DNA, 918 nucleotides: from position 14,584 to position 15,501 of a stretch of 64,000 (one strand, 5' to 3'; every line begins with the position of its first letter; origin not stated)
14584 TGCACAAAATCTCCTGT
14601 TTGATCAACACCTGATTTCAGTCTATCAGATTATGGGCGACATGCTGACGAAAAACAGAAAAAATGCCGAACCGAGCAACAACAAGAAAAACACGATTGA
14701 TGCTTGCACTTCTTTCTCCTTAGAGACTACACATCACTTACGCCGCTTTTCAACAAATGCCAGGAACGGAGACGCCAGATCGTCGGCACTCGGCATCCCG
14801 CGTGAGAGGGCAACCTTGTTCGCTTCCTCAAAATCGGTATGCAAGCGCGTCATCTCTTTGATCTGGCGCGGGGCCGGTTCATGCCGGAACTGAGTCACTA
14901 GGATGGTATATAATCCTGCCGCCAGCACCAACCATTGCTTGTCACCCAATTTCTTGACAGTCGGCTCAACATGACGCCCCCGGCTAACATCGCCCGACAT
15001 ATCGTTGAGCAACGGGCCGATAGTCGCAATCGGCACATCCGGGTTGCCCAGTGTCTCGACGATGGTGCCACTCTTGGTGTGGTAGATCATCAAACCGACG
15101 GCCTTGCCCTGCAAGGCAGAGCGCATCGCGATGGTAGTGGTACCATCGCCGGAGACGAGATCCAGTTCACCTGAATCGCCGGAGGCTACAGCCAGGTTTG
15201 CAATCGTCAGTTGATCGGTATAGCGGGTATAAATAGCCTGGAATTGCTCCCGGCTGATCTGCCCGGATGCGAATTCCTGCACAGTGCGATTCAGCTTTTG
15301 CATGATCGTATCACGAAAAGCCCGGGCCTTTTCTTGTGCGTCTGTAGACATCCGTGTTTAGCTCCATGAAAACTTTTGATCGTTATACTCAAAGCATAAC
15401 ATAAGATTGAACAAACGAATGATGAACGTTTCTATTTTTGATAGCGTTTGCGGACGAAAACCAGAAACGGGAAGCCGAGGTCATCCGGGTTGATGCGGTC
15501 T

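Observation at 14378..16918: Tandem Roadblock/LC7-like paralogs clustered with small membrane and secreted proteins, no obvious GTPase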

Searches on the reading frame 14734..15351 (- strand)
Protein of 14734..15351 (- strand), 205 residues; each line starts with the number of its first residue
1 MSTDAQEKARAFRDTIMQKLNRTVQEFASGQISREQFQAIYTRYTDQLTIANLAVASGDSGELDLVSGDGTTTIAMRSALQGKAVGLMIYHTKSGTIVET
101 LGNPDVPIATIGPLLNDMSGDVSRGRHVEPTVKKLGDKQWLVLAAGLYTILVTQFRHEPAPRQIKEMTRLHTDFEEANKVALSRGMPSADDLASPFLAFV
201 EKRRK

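Call 4: search_protein_families(library=pfam, max_evalue=10, proteins=[window:14734-15351:-])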
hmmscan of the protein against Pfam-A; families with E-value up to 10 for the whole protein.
window:14734-15351:- (205 aa): 1 family
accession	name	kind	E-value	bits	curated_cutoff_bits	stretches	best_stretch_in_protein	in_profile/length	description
PF02720.22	DUF222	-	0.16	11.7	24.4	1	9-53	61-100/306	Domain of unknown function (DUF222)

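Call 5: find_homologous_proteins(query=window:14734-15351:-)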
Query window:14734-15351:- (205 aa): 10 proteins with E <= 0.001 among 440 candidates.
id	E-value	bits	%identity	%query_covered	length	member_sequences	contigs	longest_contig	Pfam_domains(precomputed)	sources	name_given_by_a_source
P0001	3.8e-128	442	100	100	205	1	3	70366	-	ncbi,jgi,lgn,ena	jgi:hypothetical protein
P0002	8.3e-83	295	65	100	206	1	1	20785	-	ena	-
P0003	2.0e-79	284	62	100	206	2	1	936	-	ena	-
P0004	2.4e-79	283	62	99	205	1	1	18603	-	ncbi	ncbi:MAG: hypothetical protein ACOCYT_03265 [Chloroflexota bacterium]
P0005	1.1e-77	278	61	99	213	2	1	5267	-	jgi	jgi:hypothetical protein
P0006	3.2e-74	267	61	98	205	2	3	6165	-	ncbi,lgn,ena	-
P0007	3.7e-74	266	60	98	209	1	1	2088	-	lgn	-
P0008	7.5e-74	265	60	98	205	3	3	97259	-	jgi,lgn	jgi:hypothetical protein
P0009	2.0e-66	241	55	100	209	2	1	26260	-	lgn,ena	-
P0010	2.2e-15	75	33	80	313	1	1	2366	-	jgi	jgi:hypothetical protein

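Call 6: search_solved_structures(query=window:14734-15351:-, max_evalue=10)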
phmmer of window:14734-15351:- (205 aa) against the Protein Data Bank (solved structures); distinct sequences matched with E-value up to 10: 6.
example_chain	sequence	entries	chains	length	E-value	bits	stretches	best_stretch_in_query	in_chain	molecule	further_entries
6ft5_A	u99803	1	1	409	0.0008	22.4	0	120-150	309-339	alphaRep A3_A3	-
6fsq_A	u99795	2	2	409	0.0043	20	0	120-150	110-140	alphaRep A3_bGFPD | A3_bGFPD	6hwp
4zv6_A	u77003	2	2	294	0.011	18.7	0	120-143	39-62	AlphaRep-7 | alpha-Rep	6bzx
3ltj_A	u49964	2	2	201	0.11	15.5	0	120-150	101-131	AlphaRep-4 | bA3-2: binder of A3 protein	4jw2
3ltm_A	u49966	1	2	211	0.13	15.2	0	120-148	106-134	Alpha-Rep4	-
4jw3_C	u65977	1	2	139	0.64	12.9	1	120-148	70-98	Alpha-helical artificial proteins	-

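Call 10: find_encoding_contigs(protein=P0008, flank=10000, max_places=3)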
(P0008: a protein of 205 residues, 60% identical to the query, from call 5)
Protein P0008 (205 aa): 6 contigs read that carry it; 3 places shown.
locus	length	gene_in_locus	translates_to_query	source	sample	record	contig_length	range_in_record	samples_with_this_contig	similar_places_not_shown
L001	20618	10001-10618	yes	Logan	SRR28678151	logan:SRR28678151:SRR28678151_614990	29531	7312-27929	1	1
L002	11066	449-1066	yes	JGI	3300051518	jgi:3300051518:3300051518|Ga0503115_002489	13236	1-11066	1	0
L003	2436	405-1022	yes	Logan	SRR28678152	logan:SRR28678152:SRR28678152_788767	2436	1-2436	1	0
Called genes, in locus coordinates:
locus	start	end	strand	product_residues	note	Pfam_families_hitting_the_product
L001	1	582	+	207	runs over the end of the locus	PF03737:RraA-like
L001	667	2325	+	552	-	PF17391:Urocanase_N, PF01175:Urocanase, PF17392:Urocanase_C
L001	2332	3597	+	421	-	PF07969:Amidohydro_3, PF01979:Amidohydro_1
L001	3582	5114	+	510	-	PF00221:Lyase_aromatic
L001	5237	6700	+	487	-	-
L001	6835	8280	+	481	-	-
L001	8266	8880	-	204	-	-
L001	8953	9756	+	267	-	PF00149:Metallophos, PF12850:Metallophos_2 (weak)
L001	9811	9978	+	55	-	-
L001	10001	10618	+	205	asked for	-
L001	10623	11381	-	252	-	PF00882:Zn_dep_PLPC (weak)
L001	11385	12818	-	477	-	PF01582:TIR (weak), PF13676:TIR_2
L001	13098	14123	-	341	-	PF00296:Bac_luciferase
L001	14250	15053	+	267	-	-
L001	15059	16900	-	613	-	-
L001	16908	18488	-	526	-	PF01590:GAF, PF13185:GAF_2, PF13492:GAF_3 (weak), PF00512:HisKA, PF02518:HATPase_c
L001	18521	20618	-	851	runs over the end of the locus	PF02366:PMT (weak), PF13231:PMT_2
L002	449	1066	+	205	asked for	-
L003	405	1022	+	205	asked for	-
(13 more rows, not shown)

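Call 11: find_encoding_contigs(protein=P0009, flank=10000, max_places=2)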
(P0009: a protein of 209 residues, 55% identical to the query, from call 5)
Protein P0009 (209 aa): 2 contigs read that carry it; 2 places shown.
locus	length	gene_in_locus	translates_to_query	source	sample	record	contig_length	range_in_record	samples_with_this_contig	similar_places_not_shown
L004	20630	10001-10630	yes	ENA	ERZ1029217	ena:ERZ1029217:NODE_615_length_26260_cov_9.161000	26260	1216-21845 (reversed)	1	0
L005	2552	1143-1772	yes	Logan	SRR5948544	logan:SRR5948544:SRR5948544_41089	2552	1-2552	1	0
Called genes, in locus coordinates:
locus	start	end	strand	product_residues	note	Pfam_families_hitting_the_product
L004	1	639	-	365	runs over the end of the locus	PF03640:Lipoprotein_15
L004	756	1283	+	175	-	PF07638:Sigma70_ECF, PF04542:Sigma70_r2, PF08281:Sigma70_r4_2, PF04545:Sigma70_r4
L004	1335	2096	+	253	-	PF10099:RskA_C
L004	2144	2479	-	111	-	PF00578:AhpC-TSA, PF08534:Redoxin (weak)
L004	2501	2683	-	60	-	-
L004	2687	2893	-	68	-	PF00403:HMA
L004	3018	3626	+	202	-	PF00072:Response_reg, PF08281:Sigma70_r4_2 (faint), PF00196:GerE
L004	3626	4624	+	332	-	PF07730:HisKA_3, PF02518:HATPase_c, PF04945:YHS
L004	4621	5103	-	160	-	PF12867:DinB_2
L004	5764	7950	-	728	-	PF08487:VIT, PF05762:VWA_CoxE, PF00092:VWA, PF13519:VWA_2, PF13768:VWA_3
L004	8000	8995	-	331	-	-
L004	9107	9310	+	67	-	-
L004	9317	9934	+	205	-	-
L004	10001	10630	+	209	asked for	-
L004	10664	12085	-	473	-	PF01476:LysM, PF23446:LysM1_NFP_LYK (faint), PF01476:LysM, PF23473:LysM3_LYK4_5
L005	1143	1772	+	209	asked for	-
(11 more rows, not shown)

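Call 14: predict_structure(alignment_id=A1)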
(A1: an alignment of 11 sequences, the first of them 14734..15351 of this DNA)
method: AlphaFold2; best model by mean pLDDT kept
length: 205 residues; sequences in the alignment: 11
mean_pLDDT: 75.5   pTM: 0.57
mean pLDDT of the five models: 75.5, 73.1, 73.0, 72.8, 71.2
residues with pLDDT >= 90: 30; 70-90: 114; 50-70: 41; < 50: 20
segments of 3 or more residues with pLDDT < 50: 65-80
pLDDT, mean of each block of 10 residues (from residue 1): 60 76 82 74 68 58 46 41 78 86 79 88 88 85 93 87 86 90 78 72 62
secondary structure, 60 per line:
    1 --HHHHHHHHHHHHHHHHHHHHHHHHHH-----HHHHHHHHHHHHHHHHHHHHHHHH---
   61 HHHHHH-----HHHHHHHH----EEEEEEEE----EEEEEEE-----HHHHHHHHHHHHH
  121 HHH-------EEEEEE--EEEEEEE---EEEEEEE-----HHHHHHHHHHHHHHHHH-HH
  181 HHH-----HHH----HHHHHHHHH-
elements in order: H3-28 H34-57 H61-66 H72-79 E84-91 E96-102 H108-123 E131-136 E139-145 E149-155 H161-177 H179-183 H196-204

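Call 16: search_protein_representatives(alignment_id=A1)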
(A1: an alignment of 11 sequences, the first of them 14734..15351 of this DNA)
Query: 11 sequences, 206 profile positions. Proteins with E-value up to 0.001 (for the whole library): 267; up to 1e-10: 200; up to 1e-30: 89. The best 150 are listed.
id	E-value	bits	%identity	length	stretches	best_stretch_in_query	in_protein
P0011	6.7e-93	326.0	-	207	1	2-205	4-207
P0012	5.8e-68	244.5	-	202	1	9-204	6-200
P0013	6.7e-63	228.0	-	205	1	3-204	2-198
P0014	7.6e-63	227.8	-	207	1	3-204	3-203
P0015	5.6e-62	225.0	-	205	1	5-205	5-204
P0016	5.7e-62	225.0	-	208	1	2-204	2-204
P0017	1.9e-61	223.2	-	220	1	1-205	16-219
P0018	3.0e-60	219.3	-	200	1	10-203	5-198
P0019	1.1e-55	204.4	-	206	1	2-202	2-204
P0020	1.4e-54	200.9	-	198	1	9-204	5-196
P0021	2.4e-54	200.0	-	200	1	7-204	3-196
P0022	2.0e-53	197.0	-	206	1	4-204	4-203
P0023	1.3e-52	194.4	-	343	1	2-201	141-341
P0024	2.3e-52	193.6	-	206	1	10-200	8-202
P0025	5.8e-51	189.0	-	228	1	5-205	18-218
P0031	2.3e-48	180.5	-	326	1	6-204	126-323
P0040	1.9e-44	167.7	-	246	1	11-200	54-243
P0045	2.1e-42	161.0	-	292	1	3-203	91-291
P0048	5.4e-41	156.4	-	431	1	9-200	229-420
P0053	5.1e-39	150.0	-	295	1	4-200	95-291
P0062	2.1e-36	141.5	-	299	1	4-200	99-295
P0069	1.5e-35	138.7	-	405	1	7-202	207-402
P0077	3.9e-34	134.0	-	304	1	5-203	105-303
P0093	7.8e-32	126.5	-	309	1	7-189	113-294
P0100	1.1e-30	122.7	-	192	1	10-201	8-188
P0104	5.0e-30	120.6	-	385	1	4-202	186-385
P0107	7.5e-30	120.1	-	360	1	5-201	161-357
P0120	3.3e-28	114.7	-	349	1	4-196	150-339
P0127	2.3e-27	111.9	-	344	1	8-201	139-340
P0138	3.2e-25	104.9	-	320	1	9-186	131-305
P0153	8.3e-22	93.8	-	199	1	11-203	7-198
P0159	3.1e-21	91.9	-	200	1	8-202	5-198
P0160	8.4e-21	90.5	-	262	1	4-199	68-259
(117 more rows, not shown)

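Call 19: search_solved_structures(query=A2, max_evalue=10, show_alignments=2)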
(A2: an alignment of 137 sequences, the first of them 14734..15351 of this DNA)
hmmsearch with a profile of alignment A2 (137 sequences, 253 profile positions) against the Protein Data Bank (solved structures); distinct sequences matched with E-value up to 10: 5.
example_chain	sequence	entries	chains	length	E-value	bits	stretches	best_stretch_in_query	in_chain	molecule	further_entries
6j1k_A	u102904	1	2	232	0.1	14.9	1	106-162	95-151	Ribose-5-phosphate isomerase A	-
1rmv_A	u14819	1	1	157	0.57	12.5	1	30-79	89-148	RIBGRASS MOSAIC VIRUS COAT PROTEIN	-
1v4p_A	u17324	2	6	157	0.89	11.9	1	180-210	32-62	alanyl-tRNA synthetase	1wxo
1v7o_A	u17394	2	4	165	0.97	11.8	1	180-210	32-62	alanyl-tRNA synthetase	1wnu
8i23_D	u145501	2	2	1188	2.3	10.5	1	50-97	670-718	DNA-directed RNA polymerase subunit beta'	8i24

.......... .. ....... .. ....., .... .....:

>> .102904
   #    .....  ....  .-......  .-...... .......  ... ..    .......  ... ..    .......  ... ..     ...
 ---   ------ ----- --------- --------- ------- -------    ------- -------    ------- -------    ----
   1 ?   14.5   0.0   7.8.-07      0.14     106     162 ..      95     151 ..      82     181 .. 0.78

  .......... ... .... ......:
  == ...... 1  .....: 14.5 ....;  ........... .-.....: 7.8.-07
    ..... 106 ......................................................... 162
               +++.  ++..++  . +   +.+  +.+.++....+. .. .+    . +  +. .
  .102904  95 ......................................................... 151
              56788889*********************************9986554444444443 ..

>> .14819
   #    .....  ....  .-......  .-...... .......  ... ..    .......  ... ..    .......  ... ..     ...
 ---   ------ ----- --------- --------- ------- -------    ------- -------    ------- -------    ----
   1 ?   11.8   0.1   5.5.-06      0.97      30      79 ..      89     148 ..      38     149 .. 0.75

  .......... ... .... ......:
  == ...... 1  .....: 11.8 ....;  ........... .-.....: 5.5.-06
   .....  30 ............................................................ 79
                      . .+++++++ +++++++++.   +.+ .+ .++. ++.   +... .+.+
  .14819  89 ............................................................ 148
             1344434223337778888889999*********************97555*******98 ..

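Call 20: search_protein_families(library=pfam, alignment_id=A2, max_evalue=1)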
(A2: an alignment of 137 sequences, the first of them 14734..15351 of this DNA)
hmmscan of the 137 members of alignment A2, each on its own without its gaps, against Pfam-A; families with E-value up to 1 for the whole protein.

A. member 1, window:14734-15351:- (205 aa): 1 family
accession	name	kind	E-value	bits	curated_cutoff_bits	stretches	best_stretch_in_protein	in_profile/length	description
PF02720.22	DUF222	-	0.16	11.7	24.4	1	9-53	61-100/306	Domain of unknown function (DUF222)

B. families by the number of members that match (of 137 scanned): 140 families (the first 25 are shown)
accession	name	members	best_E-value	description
PF02720.22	DUF222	9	0.0022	Domain of unknown function (DUF222)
PF12569.14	NatA_aux_su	7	0.026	N-terminal acetyltransferase A, auxiliary subunit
PF13428.12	TPR_14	6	0.0069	Tetratricopeptide repeat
PF09851.14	SHOCT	4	0.0013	Short C-terminal domain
PF09385.16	HisK_N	4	0.019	Histidine kinase N terminal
PF19458.4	DUF5995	4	0.036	Family of unknown function (DUF5995)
PF05120.17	GvpG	4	0.062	Gas vesicle protein G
PF04546.19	Sigma70_ner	3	0.0019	Sigma-70, non-essential region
PF16326.10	ABC_tran_CTD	3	0.0082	ABC transporter C-terminal domain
PF06266.17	HrpF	3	0.018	HrpF protein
PF14043.11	WVELL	3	0.11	WVELL protein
PF13676.11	TIR_2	2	1.3e-19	TIR domain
PF01582.25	TIR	2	2e-07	TIR domain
PF08937.16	ThsB_TIR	2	6e-06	Thoeris protein ThsB, TIR-like domain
PF07606.16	DUF1569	2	0.0061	Protein of unknown function (DUF1569)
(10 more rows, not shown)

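Call 25: find_related_loci(query=A1, collection=genome_contigs, flank=8000)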
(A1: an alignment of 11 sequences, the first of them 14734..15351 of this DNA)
Query A1 (205 aa) in genome_contigs; peptide patterns used: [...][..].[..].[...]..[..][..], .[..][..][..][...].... (x = any residue, [..] = any of these).
72 stretches matched a pattern; 16 encode a relative of the query (tblastn E <= 1e-3); 16 distinct loci.
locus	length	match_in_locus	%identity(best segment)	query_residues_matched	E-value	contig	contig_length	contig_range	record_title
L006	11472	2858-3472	64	1-205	2e-91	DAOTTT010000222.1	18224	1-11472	MAG TPA_asm: Anaerolineae bacterium isolate F14_20 k111_4147481, whole genome shotgun sequence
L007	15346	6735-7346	61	2-205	5e-86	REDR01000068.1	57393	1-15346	MAG: Anaerolineaceae bacterium isolate GEM2.Bin39 NODE_387_length_57393_cov_18.296, whole genome shotgun sequence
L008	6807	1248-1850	60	3-203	8e-84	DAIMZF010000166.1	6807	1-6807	MAG TPA_asm: Aggregatilineales bacterium isolate CTOTU7321 NODE_17284_length_6807_cov_8.505184, whole genome shotgun seq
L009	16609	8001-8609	56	1-203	2e-77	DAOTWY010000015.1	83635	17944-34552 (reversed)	MAG TPA_asm: Anaerolineae bacterium isolate H16_184 k91_713793, whole genome shotgun sequence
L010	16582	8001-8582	54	9-205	3e-67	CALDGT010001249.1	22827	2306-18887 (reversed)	MAG TPA_asm: uncultured Chloroflexi bacterium isolate SRR5576002_bin.39_CONCOCT_v1.1_MAG genome assembly, contig: ERZ795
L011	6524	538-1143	54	4-205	1e-66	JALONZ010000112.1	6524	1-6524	MAG: Anaerolineae bacterium isolate Prado090 scaffold_29971, whole genome shotgun sequence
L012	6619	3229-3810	50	9-205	7e-63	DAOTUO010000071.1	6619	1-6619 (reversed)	MAG TPA_asm: Anaerolineae bacterium isolate F18_66 k115_5518092, whole genome shotgun sequence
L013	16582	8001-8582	50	9-205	4e-62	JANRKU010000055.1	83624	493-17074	MAG: bacterium isolate bins.121 k141_1491458, whole genome shotgun sequence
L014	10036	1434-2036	45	2-203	4e-56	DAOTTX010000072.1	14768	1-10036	MAG TPA_asm: Anaerolineae bacterium isolate F14_29 k111_4682126, whole genome shotgun sequence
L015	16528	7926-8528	48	1-203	3e-61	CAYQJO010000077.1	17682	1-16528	MAG TPA_asm: uncultured Anaerolineaceae bacterium isolate binchicken_co8_315 genome assembly, contig: NODE_5425_length_1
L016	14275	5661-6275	44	1-205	7e-50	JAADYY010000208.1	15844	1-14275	MAG: Chloroflexi bacterium isolate TC_22 k99_511252, whole genome shotgun sequence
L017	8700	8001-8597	40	3-202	9e-50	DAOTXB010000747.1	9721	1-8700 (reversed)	MAG TPA_asm: Anaerolineae bacterium isolate H18_214 k95_6638338, whole genome shotgun sequence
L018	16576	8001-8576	43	12-205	4e-48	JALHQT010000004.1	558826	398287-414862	MAG: Anaerolineae bacterium isolate maxbin.031 c_000000000045, whole genome shotgun sequence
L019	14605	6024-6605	51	9-205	3e-63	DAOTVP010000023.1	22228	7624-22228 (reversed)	MAG TPA_asm: Anaerolineae bacterium isolate H110_65 484098, whole genome shotgun sequence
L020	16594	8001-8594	39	1-205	7e-44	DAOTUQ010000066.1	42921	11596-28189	MAG TPA_asm: Anaerolineae bacterium isolate F20_72 k119_8847395, whole genome shotgun sequence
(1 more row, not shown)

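Call 32: search_protein_families(library=pfam, proteins=[L010:4868-6826:-, L018:6836-7735:-, L012:3851-4462:+, L001:10623-11381:-], max_evalue=0.01)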
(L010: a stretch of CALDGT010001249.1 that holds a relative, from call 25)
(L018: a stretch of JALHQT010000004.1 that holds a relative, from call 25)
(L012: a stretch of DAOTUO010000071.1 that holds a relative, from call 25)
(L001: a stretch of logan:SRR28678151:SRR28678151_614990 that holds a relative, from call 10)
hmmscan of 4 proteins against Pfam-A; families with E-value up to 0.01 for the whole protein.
L010:4868-6826:- (652 aa): 2 families
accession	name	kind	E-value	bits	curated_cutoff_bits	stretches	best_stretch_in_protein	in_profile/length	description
PF04151.21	PPC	-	1.8e-14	54.7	25.9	1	579-637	12-70/70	Bacterial pre-peptidase C-terminal domain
PF23623.1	GBD_IRG7_N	-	9e-08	32.6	27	0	218-286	24-90/95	IRG7 N-terminal galactose binding domain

L018:6836-7735:- (299 aa): 2 families
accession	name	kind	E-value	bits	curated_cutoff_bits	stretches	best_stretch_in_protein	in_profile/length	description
PF00498.31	FHA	-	1.5e-13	51.4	20.7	1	214-288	2-67/67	FHA domain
PF16697.10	Yop-YscD_cpl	-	6.1e-07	30.1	33.2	1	225-295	28-91/94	Inner membrane component of T3SS, cytoplasmic domain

L012:3851-4462:+ (203 aa): 3 families
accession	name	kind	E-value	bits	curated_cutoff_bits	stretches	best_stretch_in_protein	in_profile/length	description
PF09851.14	SHOCT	-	7.1e-06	26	27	1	171-197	1-27/28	Short C-terminal domain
PF05120.17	GvpG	-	5.5e-05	23.7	30.6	1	147-198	13-62/67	Gas vesicle protein G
PF13624.11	SurA_N_3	-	0.002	18.4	27.2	1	87-159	13-75/162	SurA-like N-terminal domain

L001:10623-11381:- (252 aa): 1 family
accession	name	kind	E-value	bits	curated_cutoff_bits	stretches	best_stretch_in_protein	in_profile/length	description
PF00882.24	Zn_dep_PLPC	-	3e-07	31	26.8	1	6-111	1-103/167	Zinc dependent phospholipase C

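Call 33: predict_structure(alignment_id=A2)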
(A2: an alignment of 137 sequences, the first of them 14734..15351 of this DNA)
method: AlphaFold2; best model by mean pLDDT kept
length: 205 residues; sequences in the alignment: 137
mean_pLDDT: 94.5   pTM: 0.87
mean pLDDT of the five models: 94.5, 94.0, 93.7, 93.6, 93.4
residues with pLDDT >= 90: 188; 70-90: 12; 50-70: 4; < 50: 1
segments of 3 or more residues with pLDDT < 50: none
pLDDT, mean of each block of 10 residues (from residue 1): 89 97 98 97 96 95 87 92 97 97 95 98 97 97 98 98 97 98 96 91 56
secondary structure, 60 per line:
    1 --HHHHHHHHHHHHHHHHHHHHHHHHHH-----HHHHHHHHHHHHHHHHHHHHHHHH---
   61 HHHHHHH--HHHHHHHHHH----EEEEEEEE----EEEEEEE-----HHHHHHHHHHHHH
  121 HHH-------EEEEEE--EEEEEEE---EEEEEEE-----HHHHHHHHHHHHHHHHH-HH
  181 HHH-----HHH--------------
elements in order: H3-28 H34-57 H61-67 H70-79 E84-91 E96-102 H108-123 E131-136 E139-145 E149-155 H161-177 H179-183

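Call 40: find_homologous_proteins(query=A2, max_evalue=0.00001)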
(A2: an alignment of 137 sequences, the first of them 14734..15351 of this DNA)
Query A2 (137 sequences) (205 aa, profile of the alignment): 10 proteins with E <= 0.00001 among 8000 candidates.
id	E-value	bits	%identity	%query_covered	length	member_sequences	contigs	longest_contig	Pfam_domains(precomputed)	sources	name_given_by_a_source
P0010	4.2e-76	274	33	80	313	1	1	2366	-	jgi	jgi:hypothetical protein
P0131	1.3e-66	242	23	92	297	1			-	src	-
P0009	2.4e-65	238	55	100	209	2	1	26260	-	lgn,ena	-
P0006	2.8e-65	238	61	98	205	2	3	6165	-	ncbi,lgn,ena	-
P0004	2.3e-64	235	62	99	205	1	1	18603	-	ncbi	ncbi:MAG: hypothetical protein ACOCYT_03265 [Chloroflexota bacterium]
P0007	3.5e-64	234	60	98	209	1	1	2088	-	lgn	-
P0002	1.8e-63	232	65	100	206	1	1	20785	-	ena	-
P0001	3.5e-63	231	100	100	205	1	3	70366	-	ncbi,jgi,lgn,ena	jgi:hypothetical protein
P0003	2.4e-60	222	62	100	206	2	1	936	-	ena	-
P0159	3.6e-50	189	24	97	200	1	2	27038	-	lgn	-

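Call 41: find_encoding_contigs(protein=P0159, flank=8000, max_places=2)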
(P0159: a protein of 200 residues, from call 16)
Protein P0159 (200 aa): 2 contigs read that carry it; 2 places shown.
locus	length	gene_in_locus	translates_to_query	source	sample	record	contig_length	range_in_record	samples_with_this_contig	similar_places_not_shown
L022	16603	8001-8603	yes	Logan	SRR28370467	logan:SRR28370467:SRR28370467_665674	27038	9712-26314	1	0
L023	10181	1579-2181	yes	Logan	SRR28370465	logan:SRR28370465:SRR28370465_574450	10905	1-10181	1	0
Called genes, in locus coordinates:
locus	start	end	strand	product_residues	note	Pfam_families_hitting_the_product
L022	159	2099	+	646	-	PF13520:AA_permease_2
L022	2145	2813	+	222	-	PF02254:TrkA_N, PF02080:TrkA_C (weak)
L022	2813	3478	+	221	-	PF00070:Pyr_redox (faint), PF02254:TrkA_N, PF02080:TrkA_C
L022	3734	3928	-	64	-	-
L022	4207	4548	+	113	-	PF01809:YidD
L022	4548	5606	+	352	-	-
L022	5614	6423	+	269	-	PF02096:60KD_IMP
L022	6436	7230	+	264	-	PF14804:Jag_N, PF13083:KH_KhpA-B, PF01424:R3H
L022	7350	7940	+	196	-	PF02887:PK_C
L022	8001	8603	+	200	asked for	-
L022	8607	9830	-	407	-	-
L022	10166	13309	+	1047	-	PF00072:Response_reg, PF13188:PAS_8 (faint), PF13426:PAS_9, PF00989:PAS (weak), PF08448:PAS_4, PF13185:GAF_2 (weak), PF00512:HisKA, PF02518:HATPase_c, +2 more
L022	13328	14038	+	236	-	PF00072:Response_reg, PF00486:Trans_reg_C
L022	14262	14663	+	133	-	-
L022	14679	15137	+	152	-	PF01584:CheW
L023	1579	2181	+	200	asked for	-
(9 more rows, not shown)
